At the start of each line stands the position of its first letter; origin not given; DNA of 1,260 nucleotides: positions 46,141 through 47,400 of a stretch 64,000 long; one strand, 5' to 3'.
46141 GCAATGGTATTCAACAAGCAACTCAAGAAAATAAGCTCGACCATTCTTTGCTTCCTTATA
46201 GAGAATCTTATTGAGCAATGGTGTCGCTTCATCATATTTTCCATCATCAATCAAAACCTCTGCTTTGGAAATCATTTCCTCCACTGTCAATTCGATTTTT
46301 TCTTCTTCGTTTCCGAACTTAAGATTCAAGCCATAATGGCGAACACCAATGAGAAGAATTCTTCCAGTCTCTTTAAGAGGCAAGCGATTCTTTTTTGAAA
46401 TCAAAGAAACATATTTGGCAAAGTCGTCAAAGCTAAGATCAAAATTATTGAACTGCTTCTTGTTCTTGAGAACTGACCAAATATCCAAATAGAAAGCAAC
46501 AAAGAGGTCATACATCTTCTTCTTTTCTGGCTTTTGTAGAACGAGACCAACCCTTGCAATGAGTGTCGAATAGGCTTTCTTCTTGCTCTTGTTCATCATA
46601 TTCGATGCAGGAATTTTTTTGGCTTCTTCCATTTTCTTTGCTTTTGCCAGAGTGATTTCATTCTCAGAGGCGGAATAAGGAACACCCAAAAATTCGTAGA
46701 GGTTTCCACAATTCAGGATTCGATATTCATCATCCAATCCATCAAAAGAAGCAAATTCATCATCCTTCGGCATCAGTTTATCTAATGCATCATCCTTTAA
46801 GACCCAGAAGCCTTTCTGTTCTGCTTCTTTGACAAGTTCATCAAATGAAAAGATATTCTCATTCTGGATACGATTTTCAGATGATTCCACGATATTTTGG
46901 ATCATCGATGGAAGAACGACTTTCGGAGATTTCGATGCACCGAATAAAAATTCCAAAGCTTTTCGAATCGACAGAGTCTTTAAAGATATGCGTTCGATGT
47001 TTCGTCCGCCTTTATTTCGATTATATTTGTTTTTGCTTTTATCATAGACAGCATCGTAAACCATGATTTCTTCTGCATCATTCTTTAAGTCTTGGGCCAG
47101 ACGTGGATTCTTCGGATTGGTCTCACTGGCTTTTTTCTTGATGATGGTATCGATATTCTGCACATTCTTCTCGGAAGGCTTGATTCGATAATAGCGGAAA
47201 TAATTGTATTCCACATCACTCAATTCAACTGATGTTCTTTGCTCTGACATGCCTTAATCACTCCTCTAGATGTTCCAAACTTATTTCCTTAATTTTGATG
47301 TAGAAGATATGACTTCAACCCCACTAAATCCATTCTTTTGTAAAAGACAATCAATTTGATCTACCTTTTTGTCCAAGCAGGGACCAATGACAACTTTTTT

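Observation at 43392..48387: AT-rich two-gene cassette (DUF2971-like + 1154-aa transmembrane multidomain protein) is the only accessory DNA in the window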

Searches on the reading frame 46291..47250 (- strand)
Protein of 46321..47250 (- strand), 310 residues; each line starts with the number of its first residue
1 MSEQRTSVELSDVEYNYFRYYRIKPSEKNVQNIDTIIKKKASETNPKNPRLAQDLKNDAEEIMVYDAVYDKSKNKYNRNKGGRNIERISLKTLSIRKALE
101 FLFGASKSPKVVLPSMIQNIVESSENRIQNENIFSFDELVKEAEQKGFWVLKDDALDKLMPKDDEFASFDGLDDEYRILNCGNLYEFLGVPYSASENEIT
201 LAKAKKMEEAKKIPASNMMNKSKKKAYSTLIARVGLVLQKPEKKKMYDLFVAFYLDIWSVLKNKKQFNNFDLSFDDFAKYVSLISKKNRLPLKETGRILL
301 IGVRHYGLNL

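Call 59: search_protein_representatives(protein=window:46321-47250:-)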
Query: 310 residues. Proteins with E-value up to 0.001 (for the whole library): 56; up to 1e-10: 32; up to 1e-30: 6. The best 56 are listed.
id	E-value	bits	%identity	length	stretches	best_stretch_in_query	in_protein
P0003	7.2e-184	626.1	94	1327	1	1-310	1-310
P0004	2.4e-132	457.1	68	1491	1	2-310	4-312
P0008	4.2e-81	288.9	48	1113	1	3-310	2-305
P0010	1.4e-79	284.0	52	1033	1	3-310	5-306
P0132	4.2e-41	157.7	29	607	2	4-305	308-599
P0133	1.1e-35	139.9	28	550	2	2-309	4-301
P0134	2.3e-28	115.9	34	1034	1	5-306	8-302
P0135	1.1e-27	113.7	30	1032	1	3-309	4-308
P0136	2.0e-24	102.9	30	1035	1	3-306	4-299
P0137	2.6e-23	99.3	28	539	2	2-308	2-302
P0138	1.4e-21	93.6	30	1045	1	5-308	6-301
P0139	4.6e-21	91.9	28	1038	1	5-308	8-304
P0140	9.9e-20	87.5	29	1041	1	4-307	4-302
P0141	2.5e-18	83.0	30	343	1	2-309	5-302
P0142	4.4e-18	82.2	27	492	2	5-309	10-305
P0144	2.5e-17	79.6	31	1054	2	180-301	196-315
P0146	2.0e-16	76.7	29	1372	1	3-309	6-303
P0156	9.7e-12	61.3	25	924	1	1-310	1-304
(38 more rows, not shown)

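Call 60: search_protein_families(library=pfam, proteins=[P0132, P0133, P0134, P0135, P0137, P0141, P0142, P0144, P0146, P0156], max_evalue=0.001)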
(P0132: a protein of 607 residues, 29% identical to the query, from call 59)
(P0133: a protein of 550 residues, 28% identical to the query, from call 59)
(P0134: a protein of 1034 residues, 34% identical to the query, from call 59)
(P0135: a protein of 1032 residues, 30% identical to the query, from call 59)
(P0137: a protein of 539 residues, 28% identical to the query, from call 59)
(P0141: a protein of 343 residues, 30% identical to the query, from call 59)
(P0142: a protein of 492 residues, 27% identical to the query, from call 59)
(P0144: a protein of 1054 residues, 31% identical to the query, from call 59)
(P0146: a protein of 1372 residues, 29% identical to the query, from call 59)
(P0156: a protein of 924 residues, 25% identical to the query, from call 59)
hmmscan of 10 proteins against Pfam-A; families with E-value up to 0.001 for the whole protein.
P0132 (607 aa): 1 family
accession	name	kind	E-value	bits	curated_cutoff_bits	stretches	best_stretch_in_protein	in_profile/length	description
PF07886.16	BA14K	-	0.00052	20.4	26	0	73-87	12-26/30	BA14K-like protein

P0133 (550 aa): 1 family
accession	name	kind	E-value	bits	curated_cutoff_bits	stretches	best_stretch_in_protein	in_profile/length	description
PF00226.36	DnaJ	-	3.7e-06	27.4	27.8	0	426-445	1-20/63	DnaJ domain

P0134 (1034 aa): 2 families
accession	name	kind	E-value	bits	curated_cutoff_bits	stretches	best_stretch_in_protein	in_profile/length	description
PF12773.13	DZR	-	1.7e-05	25.3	27.3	1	321-365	2-45/45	Double zinc ribbon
PF13248.11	Zn_ribbon_3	-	0.00016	21.5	27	0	316-341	3-26/26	zinc-ribbon domain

P0135 (1032 aa): 2 families
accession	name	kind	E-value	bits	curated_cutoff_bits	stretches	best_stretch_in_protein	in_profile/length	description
PF13248.11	Zn_ribbon_3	-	3.7e-08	33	27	1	343-367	2-24/26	zinc-ribbon domain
PF12773.13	DZR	-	8.1e-08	32.8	27.3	1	321-366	1-45/45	Double zinc ribbon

P0137 (539 aa): 2 families
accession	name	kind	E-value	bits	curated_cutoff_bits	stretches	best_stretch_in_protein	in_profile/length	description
PF00226.36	DnaJ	-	2e-07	31.4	27.8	0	409-469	1-63/63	DnaJ domain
PF15805.10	SCNM1_acidic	-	0.00098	19.2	27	0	462-481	2-21/47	Acidic C-terminal region of sodium channel modifier 1 SCNM1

P0141 (343 aa): 1 family
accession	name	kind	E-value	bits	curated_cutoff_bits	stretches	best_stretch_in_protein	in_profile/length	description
PF13248.11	Zn_ribbon_3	-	0.00042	20.1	27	0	317-325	18-26/26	zinc-ribbon domain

P0142 (492 aa): 1 family
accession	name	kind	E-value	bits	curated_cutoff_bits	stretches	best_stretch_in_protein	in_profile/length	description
PF00226.36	DnaJ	-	3.6e-08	33.8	27.8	0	347-407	1-63/63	DnaJ domain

P0144 (1054 aa): 2 families
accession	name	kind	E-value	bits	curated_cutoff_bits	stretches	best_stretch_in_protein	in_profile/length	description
PF12773.13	DZR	-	1.1e-06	29.2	27.3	1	336-381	1-45/45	Double zinc ribbon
PF13248.11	Zn_ribbon_3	-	6.6e-05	22.7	27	0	335-356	4-25/26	zinc-ribbon domain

P0146 (1372 aa): 7 families
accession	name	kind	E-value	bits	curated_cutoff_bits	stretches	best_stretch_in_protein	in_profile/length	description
PF13306.12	LRR_5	-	9.7e-29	100.3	27.7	3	896-951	48-102/127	BspA type Leucine rich repeat region (6 copies)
PF09479.16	Flg_new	-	1.1e-19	70.7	27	2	692-759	1-63/65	Listeria-Bacteroides repeat domain (List_Bact_rpt)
PF13855.12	LRR_8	-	1e-14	54.5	27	1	1227-1262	23-60/61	Leucine rich repeat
PF12799.13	LRR_4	-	3.3e-07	30.8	27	1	1229-1266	1-38/44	Leucine Rich repeats (2 copies)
PF12773.13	DZR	-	9.1e-07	29.4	27.3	1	316-361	1-45/45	Double zinc ribbon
PF13516.12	LRR_6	-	1.3e-06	28.5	23.4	0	1138-1150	4-16/24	Leucine Rich repeat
PF23952.1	LRR_EndoS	-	0.00036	21.2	27.9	0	1233-1343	27-116/116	Endo-beta-N-acetylglucosaminidase EndoS LRR domain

P0156 (924 aa): 3 families
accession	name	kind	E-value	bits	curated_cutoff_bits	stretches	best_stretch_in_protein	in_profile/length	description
PF12773.13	DZR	-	3.9e-06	27.4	27.3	1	323-367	1-45/45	Double zinc ribbon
PF13240.11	Zn_Ribbon_1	-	2.6e-05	24.3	25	1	323-342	2-21/23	zinc-ribbon domain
PF13248.11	Zn_ribbon_3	-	0.00031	20.5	27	0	323-343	5-25/26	zinc-ribbon domain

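Call 79: predict_structure(alignment_id=A8)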
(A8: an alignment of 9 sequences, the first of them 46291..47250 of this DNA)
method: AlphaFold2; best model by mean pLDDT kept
length: 320 residues; sequences in the alignment: 9
mean_pLDDT: 75.2   pTM: 0.51
mean pLDDT of the five models: 75.2, 73.7, 72.2, 65.8, 61.1
residues with pLDDT >= 90: 47; 70-90: 180; 50-70: 77; < 50: 16
segments of 3 or more residues with pLDDT < 50: 1-4, 315-320
pLDDT, mean of each block of 10 residues (from residue 1): 45 60 74 72 59 69 79 82 80 85 63 73 78 88 83 63 77 87 92 90 93 81 91 90 83 67 60 74 72 75 75 47
secondary structure, 60 per line:
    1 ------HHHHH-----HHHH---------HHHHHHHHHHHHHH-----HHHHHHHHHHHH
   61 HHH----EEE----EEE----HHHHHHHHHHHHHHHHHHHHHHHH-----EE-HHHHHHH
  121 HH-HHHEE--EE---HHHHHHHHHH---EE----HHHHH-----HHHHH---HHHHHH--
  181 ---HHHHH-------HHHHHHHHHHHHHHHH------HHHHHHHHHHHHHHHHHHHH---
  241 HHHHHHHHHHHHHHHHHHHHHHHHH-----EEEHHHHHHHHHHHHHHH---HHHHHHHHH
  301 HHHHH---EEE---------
elements in order: H7-11 H17-20 H30-43 H49-63 E68-70 E75-77 H82-105 H114-122 H136-145 H155-159 H165-169 H173-178 H184-188 H196-211 H218-237 H241-265 E271-273 H274-288 H292-305 E309-311

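Call 83: fold_search(model_id=the predicted structure, library=pdb)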
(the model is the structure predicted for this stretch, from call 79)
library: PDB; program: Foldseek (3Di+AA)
matches with E <= 10: 170; with E <= 0.001: 0
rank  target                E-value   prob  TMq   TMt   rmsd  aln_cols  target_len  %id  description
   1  6iws_MODEL_1_A        2.9e-01  1.00  0.17  0.64   2.9        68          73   35  Solution structure of the J-domain of Tid1, a Mitochondrial Hsp40/DnaJ Protein (released 2019-12-11)
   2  2dn9_MODEL_1_A        3.6e-01  1.00  0.18  0.63   3.4        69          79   33  Solution structure of J-domain from the DnaJ homolog, human Tid1 protein (released 2006-10-25)
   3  4j7z_E                4.0e-01  1.00  0.18  0.50   2.8        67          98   28  Thermus thermophilus DNAJ J- and G/F-DOMAINS (released 2013-07-31)
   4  2dmx_MODEL_1_A        4.0e-01  0.99  0.17  0.51   3.1        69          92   29  Solution structure of the J domain of DnaJ homolog subfamily B member 8 (released 2006-10-24)
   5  6jmg_A                4.0e-01  0.66  0.14  0.16  16.8       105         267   20  Crystal structure of xRbj (released 2020-03-11)
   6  8j07_V                4.2e-01  1.00  0.19  0.20   3.8        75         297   20  96nm repeat of human respiratory doublet microtubule and associated axonemal complexes (released 2023-07-26)
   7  9dyv_MODEL_1_A        4.4e-01  0.99  0.18  0.43   2.9        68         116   28  Assembly and functional mechanisms of the Hsp70-Hsp40 chaperone machinery (released 2025-10-22)
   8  9dvi_C                4.6e-01  0.98  0.16  0.19   3.8        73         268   26  Hetero-hexameric Hsp70-Hsp40-DafA complex (released 2025-10-22)
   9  8fe5_A                5.0e-01  0.97  0.19  0.16   6.0       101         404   20  Structure of J-PKAc chimera complexed with Aplithianine B (released 2023-10-18)
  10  8j07_U                5.3e-01  0.97  0.17  0.18   4.8        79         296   19  96nm repeat of human respiratory doublet microtubule and associated axonemal complexes (released 2023-07-26)
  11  4j7z_A                5.8e-01  0.99  0.18  0.51   2.9        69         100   28  Thermus thermophilus DNAJ J- and G/F-DOMAINS (released 2013-07-31)
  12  4j7z_F                6.4e-01  0.99  0.17  0.51   3.1        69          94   28  Thermus thermophilus DNAJ J- and G/F-DOMAINS (released 2013-07-31)
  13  5vso_MODEL_1_A        6.4e-01  0.99  0.17  0.62   3.0        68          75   29  NMR structure of Ydj1 J-domain, a cytosolic Hsp40 from Saccharomyces cerevisiae (released 2017-11-01)
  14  8fe2_A                6.7e-01  0.94  0.19  0.16   6.0       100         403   20  Structure of J-PKAc chimera complexed with Aplithianine A (released 2023-10-18)
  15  6jmg_B                6.7e-01  0.38  0.14  0.16  17.1       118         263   20  Crystal structure of xRbj (released 2020-03-11)
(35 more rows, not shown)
